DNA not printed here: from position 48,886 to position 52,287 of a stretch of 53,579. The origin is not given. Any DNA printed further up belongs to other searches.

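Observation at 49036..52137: Giant Zn-ribbon methyltransferase-like protein with a degenerate catalytic motif and a nuclease-like C-terminus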

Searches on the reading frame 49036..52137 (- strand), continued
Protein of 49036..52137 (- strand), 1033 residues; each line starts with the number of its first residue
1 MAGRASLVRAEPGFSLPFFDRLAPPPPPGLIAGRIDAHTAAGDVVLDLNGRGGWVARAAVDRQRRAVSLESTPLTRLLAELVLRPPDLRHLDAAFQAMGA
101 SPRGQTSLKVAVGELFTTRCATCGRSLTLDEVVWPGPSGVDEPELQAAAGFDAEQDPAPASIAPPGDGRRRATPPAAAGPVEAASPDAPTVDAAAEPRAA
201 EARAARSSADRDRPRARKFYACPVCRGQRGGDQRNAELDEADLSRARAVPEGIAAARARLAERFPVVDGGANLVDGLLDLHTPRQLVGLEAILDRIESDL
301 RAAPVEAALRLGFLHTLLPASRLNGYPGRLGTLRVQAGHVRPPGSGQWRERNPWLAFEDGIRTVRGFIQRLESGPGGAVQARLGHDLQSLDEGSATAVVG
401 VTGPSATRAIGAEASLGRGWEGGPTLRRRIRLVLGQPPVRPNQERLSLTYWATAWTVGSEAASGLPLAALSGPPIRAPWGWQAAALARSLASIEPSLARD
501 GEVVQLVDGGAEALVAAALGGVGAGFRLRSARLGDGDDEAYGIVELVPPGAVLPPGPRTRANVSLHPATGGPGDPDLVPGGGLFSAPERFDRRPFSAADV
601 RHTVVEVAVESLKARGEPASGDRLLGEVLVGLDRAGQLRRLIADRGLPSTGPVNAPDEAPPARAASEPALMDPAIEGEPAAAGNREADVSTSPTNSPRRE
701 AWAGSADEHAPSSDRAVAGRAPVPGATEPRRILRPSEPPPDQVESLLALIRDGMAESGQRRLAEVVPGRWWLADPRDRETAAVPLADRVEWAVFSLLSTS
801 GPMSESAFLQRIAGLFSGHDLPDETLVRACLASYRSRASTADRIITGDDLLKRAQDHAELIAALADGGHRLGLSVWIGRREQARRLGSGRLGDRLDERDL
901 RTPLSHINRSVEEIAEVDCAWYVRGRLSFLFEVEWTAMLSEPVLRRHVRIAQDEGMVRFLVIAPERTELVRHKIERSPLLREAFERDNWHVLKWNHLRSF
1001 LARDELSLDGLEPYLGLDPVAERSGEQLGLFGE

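Call 26: predict_structure(alignment_id=A1)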
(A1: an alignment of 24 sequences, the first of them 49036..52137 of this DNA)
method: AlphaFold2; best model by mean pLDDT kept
length: 1033 residues; sequences in the alignment: 24
mean_pLDDT: 48.5   pTM: 0.36
mean pLDDT of the five models: 48.5, 46.9, 46.9, 46.6, 43.0
residues with pLDDT >= 90: 0; 70-90: 191; 50-70: 247; < 50: 595
segments of 3 or more residues with pLDDT < 50: 1-43, 48-72, 81-84, 138-209, 302-309, 314-316, 318-331, 373-504, 536-540, 549-592, 646-740, 799-801, 838-851, 853-855, 857-957, 965-967, 1017-1026
pLDDT, mean of each block of 10 residues (from residue 1): 31 30 37 45 49 43 44 52 52 55 58 77 83 61 34 29 29 31 31 38 45 72 67 72 78 82 62 72 79 70 46 48 42 58 61 72 58 37 27 24 25 28 24 25 35 30 31 30 34 28 57 78 68 54 60 33 24 27 27 63 82 76 82 77 53 27 26 32 26 30 26 27 27 29 81 71 82 78 63 57 61 57 66 56 43 48 43 35 38 37 27 25 25 36 47 46 51 58 59 61 62 53 48 44
secondary structure, 60 per line:
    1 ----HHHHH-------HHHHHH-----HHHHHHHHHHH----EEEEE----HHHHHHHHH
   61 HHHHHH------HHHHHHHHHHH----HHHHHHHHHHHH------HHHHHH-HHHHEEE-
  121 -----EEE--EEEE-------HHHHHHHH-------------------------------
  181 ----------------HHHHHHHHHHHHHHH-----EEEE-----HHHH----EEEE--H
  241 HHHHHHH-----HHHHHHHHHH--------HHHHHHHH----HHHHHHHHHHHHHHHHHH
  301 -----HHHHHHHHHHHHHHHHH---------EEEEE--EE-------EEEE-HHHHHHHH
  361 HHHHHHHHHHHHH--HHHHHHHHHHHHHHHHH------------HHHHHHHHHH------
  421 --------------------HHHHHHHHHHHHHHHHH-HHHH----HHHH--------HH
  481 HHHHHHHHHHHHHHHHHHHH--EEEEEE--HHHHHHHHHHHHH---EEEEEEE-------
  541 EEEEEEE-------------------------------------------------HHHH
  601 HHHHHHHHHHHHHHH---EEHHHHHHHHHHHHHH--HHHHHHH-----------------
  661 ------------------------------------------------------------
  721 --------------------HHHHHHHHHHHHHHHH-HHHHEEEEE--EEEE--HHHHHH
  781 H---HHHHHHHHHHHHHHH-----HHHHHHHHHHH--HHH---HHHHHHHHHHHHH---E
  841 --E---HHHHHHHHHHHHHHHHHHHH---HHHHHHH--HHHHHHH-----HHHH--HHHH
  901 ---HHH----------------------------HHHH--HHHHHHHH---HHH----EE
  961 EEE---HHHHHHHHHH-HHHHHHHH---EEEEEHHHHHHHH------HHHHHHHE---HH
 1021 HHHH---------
elements in order (helices of 4 or more, strands of 3 or more residues): H5-9 H17-22 H28-38 E43-47 H52-66 H73-83 H88-99 H106-111 H113-116 E117-119 E126-128 E131-134 H142-149 H197-211 E217-220 H226-229 E234-237 H240-247 H253-262 H271-278 H283-300 H306-322 E332-336 E348-351 H353-373 H376-392 H405-414 H441-457 H459-462 H467-470 H479-500 E503-508 H511-523 E527-533 E541-547 H597-615 H621-634 H637-643 H741-756 H758-761 E762-766 E769-772 H775-781 H785-799 H805-815 H824-836 H847-866 H870-876 H879-885 H891-894 H897-900 H935-938 H941-948 E959-963 H967-976 H978-985 E989-993 H994-1001 H1008-1014 H1019-1024

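Call 27: search_protein_representatives(alignment_id=A1)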
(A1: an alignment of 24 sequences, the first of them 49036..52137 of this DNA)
Query: 24 sequences, 949 profile positions. Proteins with E-value up to 0.001 (for the whole library): 1330; up to 1e-10: 876; up to 1e-30: 355. The best 150 are listed.
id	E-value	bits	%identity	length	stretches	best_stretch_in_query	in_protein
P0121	0.0e+00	1355.4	-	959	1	1-948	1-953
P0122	2.9e-280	949.2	-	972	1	8-948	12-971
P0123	5.1e-276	935.1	-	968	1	16-947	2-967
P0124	9.2e-259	878.0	-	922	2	11-588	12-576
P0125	2.0e-247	840.5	-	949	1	15-948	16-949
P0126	8.5e-243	825.1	-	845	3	6-509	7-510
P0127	7.7e-234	795.5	-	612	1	7-579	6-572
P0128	5.7e-223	759.5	-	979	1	5-947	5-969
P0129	6.3e-218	742.8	-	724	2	668-948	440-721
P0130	2.0e-212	724.6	-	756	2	522-948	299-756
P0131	1.5e-209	715.1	-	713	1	38-591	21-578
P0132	7.4e-200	683.0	-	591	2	654-948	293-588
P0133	6.3e-187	640.2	-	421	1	512-949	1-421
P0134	1.4e-184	632.4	-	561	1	391-949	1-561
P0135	2.4e-181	621.8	-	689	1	297-948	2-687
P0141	4.4e-165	567.9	-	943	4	662-949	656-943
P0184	1.1e-97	344.9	-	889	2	685-947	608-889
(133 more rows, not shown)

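Call 30: find_homologous_proteins(query=P0184, max_evalue=0.001)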
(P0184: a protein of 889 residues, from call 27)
Query P0184 (889 aa): 46 proteins with E <= 0.001 among 8000 candidates.
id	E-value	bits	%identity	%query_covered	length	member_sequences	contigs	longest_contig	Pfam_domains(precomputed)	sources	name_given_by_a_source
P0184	0.0e+0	1992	100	100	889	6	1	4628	PF27126.1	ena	-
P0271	0.0e+0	1778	90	100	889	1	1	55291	PF27126.1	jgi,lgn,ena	-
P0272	0.0e+0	1713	87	100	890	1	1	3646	-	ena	-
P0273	0.0e+0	1690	87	100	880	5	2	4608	-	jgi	-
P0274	0.0e+0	1655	82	100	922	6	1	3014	PF01555.25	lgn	-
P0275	0.0e+0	1616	84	100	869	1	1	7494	PF27126.1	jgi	jgi:hypothetical protein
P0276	3.3e-189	649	42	100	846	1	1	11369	PF27126.1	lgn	-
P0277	8.9e-175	601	39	100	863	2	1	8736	PF01555.25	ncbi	-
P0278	7.7e-173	595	41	100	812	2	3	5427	PF01555.25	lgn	-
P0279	1.9e-172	594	40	100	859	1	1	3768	PF27126.1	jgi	jgi:hypothetical protein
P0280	2.7e-167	577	41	100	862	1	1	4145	PF01555.25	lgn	-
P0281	5.4e-165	569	41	100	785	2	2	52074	-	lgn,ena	-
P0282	7.7e-164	565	40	100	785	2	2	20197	PF01555.25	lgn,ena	-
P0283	4.4e-157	543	39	96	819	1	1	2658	PF27126.1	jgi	jgi:hypothetical protein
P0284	1.4e-145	505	37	100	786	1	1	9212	-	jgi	jgi:hypothetical protein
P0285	5.6e-119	417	36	98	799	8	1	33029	-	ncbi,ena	-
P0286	6.0e-110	387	33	100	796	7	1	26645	-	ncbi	-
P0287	5.4e-106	374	33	100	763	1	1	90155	-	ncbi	-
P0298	1.1e-87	313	30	99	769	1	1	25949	PF01555.25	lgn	-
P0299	3.7e-86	308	31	99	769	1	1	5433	PF01555.25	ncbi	-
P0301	4.7e-85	305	31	99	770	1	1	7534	PF01555.25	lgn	-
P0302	4.7e-85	305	31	99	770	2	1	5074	PF01555.25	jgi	jgi:hypothetical protein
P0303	2.7e-84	302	31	99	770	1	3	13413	PF01555.25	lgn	-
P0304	8.0e-84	300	31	99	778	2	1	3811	PF01555.25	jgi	jgi:hypothetical protein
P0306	5.4e-80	288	31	99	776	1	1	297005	PF01555.25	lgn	-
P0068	5.4e-77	278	32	95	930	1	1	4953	PF27126.1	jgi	jgi:hypothetical protein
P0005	5.3e-75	271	41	32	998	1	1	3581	PF27126.1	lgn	-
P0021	3.1e-72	262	43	32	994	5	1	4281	PF27126.1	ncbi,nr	ncbi:MAG: hypothetical protein QOI00_1972 [Chloroflexota bacterium]|nr:hypothetical protein [Chlorof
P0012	8.1e-72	261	43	32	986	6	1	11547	PF27126.1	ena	-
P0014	5.2e-70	255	42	32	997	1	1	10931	PF27126.1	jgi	jgi:hypothetical protein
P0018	1.7e-69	253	41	32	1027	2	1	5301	PF27126.1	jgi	jgi:hypothetical protein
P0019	4.1e-69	252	41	32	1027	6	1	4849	PF27126.1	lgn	-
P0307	2.2e-57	213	41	32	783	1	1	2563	PF27126.1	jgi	jgi:hypothetical protein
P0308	2.6e-43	166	24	96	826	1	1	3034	PF03602.22,PF02086.22,PF27126.1,PF01555.25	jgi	jgi:16S rRNA G966 N2-methylase RsmD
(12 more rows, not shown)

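Call 37: find_related_loci(query=A2, collection=genome_contigs, flank=8000)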
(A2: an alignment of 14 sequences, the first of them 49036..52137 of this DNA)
Query A2 (1033 aa) in genome_contigs; peptide patterns used: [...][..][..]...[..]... (x = any residue, [..] = any of these).
417 stretches matched a pattern; 393 encode a relative of the query (tblastn E <= 1e-3); the best 80 are kept; 80 distinct loci.
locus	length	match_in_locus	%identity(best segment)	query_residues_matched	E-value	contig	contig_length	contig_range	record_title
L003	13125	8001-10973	81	1-1033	0e+0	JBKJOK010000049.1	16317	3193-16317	MAG: Candidatus Limnocylindrales bacterium isolate ant_bin.41 S1Ck117_2061571_flag_0_multi_50.9691_len_16317, whole geno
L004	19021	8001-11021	74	1-1033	0e+0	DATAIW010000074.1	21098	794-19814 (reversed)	MAG TPA_asm: Candidatus Limnocylindrales bacterium isolate SMAG_U6894 k141_2963, whole genome shotgun sequence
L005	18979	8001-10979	74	1-1032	0e+0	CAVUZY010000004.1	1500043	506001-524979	MAG: uncultured Chloroflexia bacterium isolate MFD04212.bin.2.6 genome assembly, contig: contig_3770, whole genome shotg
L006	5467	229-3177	75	1-1032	0e+0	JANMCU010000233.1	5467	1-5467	MAG: Chloroflexota bacterium isolate OTE_1_concoct_178_sub OTE_1_k141_5156601, whole genome shotgun sequence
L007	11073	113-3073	73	1-1033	0e+0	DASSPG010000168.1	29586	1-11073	MAG TPA_asm: Candidatus Limnocylindrales bacterium isolate SMAG_U1272 k141_1835541, whole genome shotgun sequence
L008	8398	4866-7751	71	1-1033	0e+0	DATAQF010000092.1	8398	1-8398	MAG TPA_asm: Candidatus Limnocylindrales bacterium isolate SMAG_U5460 k141_387910, whole genome shotgun sequence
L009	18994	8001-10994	73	1-1032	0e+0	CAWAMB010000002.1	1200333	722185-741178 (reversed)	MAG: uncultured Chloroflexia bacterium isolate MFD01916.bin.2.21 genome assembly, contig: contig_2394, whole genome shot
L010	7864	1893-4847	74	1-1032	0e+0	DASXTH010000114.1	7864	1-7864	MAG TPA_asm: Candidatus Limnocylindrales bacterium isolate SMAG_U4687 k141_1913795, whole genome shotgun sequence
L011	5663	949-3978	71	1-1032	0e+0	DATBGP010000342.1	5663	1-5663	MAG TPA_asm: Candidatus Limnocylindrales bacterium isolate SMAG_U3840 k141_267202, whole genome shotgun sequence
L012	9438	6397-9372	71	1-1032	0e+0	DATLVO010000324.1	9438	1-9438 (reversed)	MAG TPA_asm: Verrucomicrobiia bacterium isolate SMAG_U13194 k141_138892, whole genome shotgun sequence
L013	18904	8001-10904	69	1-1033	0e+0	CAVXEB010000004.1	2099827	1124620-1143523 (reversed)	MAG: uncultured Chloroflexia bacterium isolate MFD02242.bin.1.318 genome assembly, contig: contig_3474, whole genome sho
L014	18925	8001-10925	70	1-1033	0e+0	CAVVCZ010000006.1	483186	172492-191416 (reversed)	MAG: uncultured Chloroflexia bacterium isolate MFD02242.bin.1.368 genome assembly, contig: contig_320, whole genome shot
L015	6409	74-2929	70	5-1032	0e+0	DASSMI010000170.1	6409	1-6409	MAG TPA_asm: Candidatus Limnocylindrales bacterium isolate SMAG_U1194 k141_1057578, whole genome shotgun sequence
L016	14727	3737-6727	70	1-1032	0e+0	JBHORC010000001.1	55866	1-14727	MAG: Chloroflexota bacterium isolate A0_4 coassembly_Ak141_421022, whole genome shotgun sequence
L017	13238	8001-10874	69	1-1033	0e+0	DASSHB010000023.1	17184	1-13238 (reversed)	MAG TPA_asm: Candidatus Limnocylindrales bacterium isolate SMAG_U1048 k141_1103218, whole genome shotgun sequence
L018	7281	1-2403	82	231-1033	0e+0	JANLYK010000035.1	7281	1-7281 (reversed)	MAG: Chloroflexota bacterium isolate OTE_14_metabat.326 OTE_14_k141_1771464, whole genome shotgun sequence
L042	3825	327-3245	54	1-1033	0e+0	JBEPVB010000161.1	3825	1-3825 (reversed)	MAG: Chloroflexota bacterium isolate 22E.metabat2_refined.055 NODE_28855_length_3825_cov_10.399204, whole genome shotgun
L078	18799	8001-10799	57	1-1033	0e+0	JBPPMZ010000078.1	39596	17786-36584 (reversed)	MAG: Candidatus Limnocylindrales bacterium isolate BIOS2019_out_023 k131_1964805, whole genome shotgun sequence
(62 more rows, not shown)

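Call 39: find_encoding_contigs(protein=P0271, flank=8000, max_places=1)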
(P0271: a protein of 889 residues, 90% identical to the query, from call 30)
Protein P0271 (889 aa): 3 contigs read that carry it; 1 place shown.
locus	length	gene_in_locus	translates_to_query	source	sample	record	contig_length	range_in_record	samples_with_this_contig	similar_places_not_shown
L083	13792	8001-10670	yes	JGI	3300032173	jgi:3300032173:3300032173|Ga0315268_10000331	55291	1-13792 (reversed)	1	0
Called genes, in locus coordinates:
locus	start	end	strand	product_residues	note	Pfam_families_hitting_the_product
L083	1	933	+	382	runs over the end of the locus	PF08331:QueG_DUF1730, PF03130:HEAT_PBS (faint), PF13484:Fer4_16, PF13513:HEAT_EZ (weak), PF13646:HEAT_2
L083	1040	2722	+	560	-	PF01565:FAD_binding_4, PF02913:FAD-oxidase_C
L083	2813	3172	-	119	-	PF02452:PemK_toxin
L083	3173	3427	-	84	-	PF01402:RHH_1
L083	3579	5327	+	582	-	PF00890:FAD_binding_2 (weak), PF01266:DAO, PF12831:FAD_oxidored (faint), PF16901:DAO_C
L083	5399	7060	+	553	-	PF00753:Lactamase_B, PF23023:Anti-Pycsar_Apyc1 (weak), PF12706:Lactamase_B_2, PF22505:RNase_J_b_CASP, PF07521:RMMBL, PF17770:RNase_J_C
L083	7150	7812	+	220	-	PF01966:HD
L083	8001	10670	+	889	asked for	PF27126:NmeDI_C (faint)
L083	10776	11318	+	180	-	-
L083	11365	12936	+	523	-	PF00221:Lyase_aromatic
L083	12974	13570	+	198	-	-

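Call 40: find_encoding_contigs(protein=P0287, flank=8000, max_places=1)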
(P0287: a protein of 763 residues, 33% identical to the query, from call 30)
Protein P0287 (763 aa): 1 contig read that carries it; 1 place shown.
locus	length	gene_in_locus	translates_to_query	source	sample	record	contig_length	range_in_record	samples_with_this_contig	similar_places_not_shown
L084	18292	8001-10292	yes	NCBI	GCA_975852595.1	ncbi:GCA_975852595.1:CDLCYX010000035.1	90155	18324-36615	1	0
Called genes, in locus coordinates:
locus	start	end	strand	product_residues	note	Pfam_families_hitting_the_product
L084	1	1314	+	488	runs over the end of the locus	PF00749:tRNA-synt_1c, PF19269:Anticodon_2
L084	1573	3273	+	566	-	PF00749:tRNA-synt_1c, PF03950:tRNA-synt_1c_C, PF20974:tRNA-synt_1c_C2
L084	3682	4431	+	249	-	PF00923:TAL_FSA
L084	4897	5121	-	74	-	-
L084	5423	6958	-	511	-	PF01425:Amidase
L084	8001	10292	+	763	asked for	-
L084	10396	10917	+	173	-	PF01965:DJ-1_PfpI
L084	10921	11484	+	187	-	PF01923:Cob_adeno_trans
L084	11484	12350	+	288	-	PF01261:AP_endonuc_2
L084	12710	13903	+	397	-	PF01321:Creatinase_N, PF00557:Peptidase_M24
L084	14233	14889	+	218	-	-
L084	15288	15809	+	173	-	PF01930:Cas_Cas4, PF12705:PDDEXK_1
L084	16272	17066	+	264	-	PF01479:S4, PF00849:PseudoU_synth_2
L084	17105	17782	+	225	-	PF02224:Cytidylate_kin, PF13189:Cytidylate_kin2, PF13238:AAA_18 (weak)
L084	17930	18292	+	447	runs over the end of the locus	PF00595:PDZ (faint), PF17820:PDZ_6, PF19238:Radical_SAM_2, PF04055:Radical_SAM (faint), PF04459:DUF512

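Call 41: find_encoding_contigs(protein=P0306, flank=8000, max_places=1)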
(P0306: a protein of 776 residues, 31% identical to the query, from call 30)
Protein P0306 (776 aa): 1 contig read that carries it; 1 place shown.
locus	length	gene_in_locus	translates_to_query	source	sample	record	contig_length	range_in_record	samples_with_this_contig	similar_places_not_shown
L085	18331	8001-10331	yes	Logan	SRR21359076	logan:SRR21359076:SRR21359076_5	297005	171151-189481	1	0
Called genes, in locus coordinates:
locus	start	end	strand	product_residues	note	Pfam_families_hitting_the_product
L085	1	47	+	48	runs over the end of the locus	-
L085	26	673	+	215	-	PF00300:His_Phos_1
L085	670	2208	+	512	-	PF00479:G6PD_N, PF02781:G6PD_C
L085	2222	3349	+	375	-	PF10128:OpcA_G6PD_assem, PF20171:OpcA_G6PD_C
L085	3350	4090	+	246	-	PF01182:Glucosamine_iso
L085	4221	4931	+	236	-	PF00106:adh_short, PF08659:KR, PF13561:adh_short_C2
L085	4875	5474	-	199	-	PF12705:PDDEXK_1 (weak), PF01930:Cas_Cas4 (weak)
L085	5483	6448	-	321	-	PF03547:Mem_trans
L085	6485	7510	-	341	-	PF00514:Arm (faint), PF02985:HEAT (faint), PF03130:HEAT_PBS (faint), PF13513:HEAT_EZ (faint), PF13646:HEAT_2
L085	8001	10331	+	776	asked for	PF01555:N6_N4_Mtase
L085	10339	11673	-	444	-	PF01882:DUF58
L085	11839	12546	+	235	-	-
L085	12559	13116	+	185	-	-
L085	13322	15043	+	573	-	-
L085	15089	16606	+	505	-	PF24807:WD40_CDC20-Fz, PF24814:WD40_Prp19, PF23381:Beta-prop_IFT122_1st, PF25173:Beta-prop_WDR3_1st, PF23409:Beta-prop_EML, PF24817:WD40_WDHD1_1st, PF25174:Beta-prop_THOC3, PF25175:Beta-prop_WDR5, +22 more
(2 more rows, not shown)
